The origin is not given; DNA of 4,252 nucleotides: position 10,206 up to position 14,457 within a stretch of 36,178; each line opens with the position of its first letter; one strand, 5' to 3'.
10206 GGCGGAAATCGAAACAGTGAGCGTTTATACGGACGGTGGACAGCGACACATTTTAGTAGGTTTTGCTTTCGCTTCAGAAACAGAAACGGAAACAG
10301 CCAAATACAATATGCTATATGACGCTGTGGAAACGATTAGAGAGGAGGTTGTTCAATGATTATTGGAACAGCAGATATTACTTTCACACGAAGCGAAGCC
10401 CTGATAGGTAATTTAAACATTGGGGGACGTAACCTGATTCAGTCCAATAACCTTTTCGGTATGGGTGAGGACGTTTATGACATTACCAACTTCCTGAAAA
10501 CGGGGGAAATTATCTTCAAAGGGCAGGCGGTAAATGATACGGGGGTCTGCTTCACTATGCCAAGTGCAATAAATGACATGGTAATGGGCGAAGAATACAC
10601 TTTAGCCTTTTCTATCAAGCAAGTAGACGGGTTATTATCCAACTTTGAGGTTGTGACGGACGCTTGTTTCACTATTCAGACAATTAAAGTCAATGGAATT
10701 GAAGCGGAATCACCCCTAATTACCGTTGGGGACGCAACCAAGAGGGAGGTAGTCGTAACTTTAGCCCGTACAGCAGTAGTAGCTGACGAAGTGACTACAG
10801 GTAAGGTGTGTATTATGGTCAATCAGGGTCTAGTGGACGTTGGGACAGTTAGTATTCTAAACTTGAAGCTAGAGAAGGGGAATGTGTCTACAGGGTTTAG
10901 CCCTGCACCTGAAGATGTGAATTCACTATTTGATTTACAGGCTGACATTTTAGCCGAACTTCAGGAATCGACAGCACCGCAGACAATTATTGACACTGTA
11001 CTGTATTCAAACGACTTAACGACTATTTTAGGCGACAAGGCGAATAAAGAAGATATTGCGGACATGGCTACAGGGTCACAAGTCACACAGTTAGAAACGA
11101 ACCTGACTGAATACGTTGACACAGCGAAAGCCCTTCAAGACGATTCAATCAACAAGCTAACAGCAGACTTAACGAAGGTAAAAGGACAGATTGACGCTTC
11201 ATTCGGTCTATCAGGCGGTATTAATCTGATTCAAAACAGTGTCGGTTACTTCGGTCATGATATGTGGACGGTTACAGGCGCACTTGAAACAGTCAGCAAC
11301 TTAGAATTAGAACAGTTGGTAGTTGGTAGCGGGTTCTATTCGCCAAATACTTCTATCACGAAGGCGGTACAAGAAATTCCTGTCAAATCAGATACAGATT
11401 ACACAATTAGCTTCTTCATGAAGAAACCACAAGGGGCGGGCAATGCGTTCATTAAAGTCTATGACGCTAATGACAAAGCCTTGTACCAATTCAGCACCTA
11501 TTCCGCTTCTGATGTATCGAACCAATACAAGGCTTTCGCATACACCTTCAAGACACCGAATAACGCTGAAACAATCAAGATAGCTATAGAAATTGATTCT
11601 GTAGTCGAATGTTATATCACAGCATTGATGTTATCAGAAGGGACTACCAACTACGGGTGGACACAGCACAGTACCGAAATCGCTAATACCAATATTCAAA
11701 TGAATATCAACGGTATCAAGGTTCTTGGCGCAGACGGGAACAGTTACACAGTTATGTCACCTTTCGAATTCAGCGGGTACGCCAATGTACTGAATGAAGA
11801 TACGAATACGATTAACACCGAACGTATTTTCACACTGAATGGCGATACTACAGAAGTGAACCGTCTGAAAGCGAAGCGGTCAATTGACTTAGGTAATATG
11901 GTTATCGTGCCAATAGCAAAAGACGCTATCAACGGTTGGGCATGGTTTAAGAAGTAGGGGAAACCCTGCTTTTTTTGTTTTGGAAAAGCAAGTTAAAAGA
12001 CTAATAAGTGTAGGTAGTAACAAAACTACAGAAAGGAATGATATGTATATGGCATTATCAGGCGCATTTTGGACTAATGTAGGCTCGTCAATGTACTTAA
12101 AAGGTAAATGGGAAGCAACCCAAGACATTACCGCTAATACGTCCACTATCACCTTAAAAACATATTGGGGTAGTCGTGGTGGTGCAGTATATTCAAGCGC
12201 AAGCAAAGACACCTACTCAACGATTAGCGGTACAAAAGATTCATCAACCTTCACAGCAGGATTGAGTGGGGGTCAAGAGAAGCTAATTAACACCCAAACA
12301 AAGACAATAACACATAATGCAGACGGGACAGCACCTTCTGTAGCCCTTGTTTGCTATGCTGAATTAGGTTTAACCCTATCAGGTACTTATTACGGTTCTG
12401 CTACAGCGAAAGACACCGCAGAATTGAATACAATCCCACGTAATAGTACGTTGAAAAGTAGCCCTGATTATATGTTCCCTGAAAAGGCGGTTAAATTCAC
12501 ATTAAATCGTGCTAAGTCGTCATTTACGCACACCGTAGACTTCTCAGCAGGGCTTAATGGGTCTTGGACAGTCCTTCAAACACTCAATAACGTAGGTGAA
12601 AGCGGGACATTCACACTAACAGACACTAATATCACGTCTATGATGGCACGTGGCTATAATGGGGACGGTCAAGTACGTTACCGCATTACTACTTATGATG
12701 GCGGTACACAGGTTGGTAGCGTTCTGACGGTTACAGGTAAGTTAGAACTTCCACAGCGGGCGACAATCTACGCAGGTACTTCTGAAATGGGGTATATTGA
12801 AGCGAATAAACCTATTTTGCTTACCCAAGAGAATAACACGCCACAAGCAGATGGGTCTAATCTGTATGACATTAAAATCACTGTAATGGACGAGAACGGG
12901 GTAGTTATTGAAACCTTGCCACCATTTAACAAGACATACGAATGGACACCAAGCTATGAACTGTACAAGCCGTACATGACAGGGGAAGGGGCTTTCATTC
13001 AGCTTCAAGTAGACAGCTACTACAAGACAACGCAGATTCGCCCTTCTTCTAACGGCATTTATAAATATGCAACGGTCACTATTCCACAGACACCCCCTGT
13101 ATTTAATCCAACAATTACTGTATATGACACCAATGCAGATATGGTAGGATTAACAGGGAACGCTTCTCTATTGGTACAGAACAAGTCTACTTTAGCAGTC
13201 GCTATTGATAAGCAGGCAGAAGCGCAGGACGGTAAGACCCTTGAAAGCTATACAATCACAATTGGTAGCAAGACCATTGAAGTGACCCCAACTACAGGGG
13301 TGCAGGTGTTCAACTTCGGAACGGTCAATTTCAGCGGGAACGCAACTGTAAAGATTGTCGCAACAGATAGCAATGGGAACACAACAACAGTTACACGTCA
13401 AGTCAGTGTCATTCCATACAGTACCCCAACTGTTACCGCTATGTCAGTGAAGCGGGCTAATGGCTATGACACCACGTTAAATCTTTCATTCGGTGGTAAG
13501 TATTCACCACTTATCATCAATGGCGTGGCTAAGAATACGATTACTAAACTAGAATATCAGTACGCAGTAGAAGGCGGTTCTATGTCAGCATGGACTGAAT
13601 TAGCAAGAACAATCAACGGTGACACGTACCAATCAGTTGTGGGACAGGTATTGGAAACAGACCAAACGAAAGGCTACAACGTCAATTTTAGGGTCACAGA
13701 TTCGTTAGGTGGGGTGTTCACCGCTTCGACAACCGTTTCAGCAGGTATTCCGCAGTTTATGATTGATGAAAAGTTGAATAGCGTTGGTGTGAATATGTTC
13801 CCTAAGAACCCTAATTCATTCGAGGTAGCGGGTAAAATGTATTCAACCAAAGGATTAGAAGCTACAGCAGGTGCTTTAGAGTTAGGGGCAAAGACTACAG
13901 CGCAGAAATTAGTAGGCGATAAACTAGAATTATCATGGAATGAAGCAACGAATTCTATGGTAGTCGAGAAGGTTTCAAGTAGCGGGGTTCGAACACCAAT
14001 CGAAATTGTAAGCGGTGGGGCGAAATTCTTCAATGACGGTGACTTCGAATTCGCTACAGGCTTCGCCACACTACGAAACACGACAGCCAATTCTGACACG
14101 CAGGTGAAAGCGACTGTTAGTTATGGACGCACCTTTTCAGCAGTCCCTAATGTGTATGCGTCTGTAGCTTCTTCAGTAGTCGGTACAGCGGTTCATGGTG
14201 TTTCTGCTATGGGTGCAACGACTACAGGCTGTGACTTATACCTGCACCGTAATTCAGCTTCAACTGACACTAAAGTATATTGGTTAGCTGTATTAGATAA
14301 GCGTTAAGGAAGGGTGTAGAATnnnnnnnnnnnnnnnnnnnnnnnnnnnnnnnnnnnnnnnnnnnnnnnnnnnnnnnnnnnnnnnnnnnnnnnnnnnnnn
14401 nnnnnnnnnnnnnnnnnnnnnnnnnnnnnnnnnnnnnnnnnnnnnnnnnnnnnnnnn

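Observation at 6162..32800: A 29-34 nt box occurs four times in the same orientation across the late module, twice embedded in frame in unrelated ORFs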

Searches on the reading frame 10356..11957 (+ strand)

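Call 10: search_protein_families(library=phrogs, proteins=[window:10356-11957:+])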
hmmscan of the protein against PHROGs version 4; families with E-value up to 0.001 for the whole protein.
window:10356-11957:+ (533 aa): 6 families
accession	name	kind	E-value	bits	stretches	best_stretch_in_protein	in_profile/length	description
phrog_2929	-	tail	8.2e-57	193.4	1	207-530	1601-1934/1939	tail fiber protein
phrog_6613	-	tail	6.3e-48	164.4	1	184-530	906-1255/1260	tail protein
phrog_33923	-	unknown function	2.8e-21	75.2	1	339-530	1948-2137/2146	-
phrog_1330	-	tail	7.8e-15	54.8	1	15-458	675-952/1361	tail protein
phrog_5499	-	moron, auxiliary metabolic gene and host takeover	3.6e-13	47.2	2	13-193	4939-5106/5292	host range and adsorption protein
phrog_3473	-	unknown function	0.00031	21.9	0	403-444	18-60/66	-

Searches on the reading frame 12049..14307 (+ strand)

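Call 10: search_protein_families(library=phrogs, proteins=[window:12049-14307:+])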
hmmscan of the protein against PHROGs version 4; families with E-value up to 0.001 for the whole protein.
window:12049-14307:+ (752 aa): 1 family
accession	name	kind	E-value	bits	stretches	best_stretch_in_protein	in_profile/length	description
phrog_372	-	tail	1.2e-95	322.8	2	295-668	179-544/743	tail protein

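Call 11: search_protein_families(library=pfam, proteins=[window:12049-14307:+], max_evalue=0.01)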
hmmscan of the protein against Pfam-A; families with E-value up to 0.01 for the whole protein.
window:12049-14307:+ (752 aa): 1 family
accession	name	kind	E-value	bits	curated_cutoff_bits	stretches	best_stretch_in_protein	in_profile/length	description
PF05895.17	DUF859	-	5.5e-25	88.4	28.8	2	295-599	173-467/626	Siphovirus protein of unknown function (DUF859)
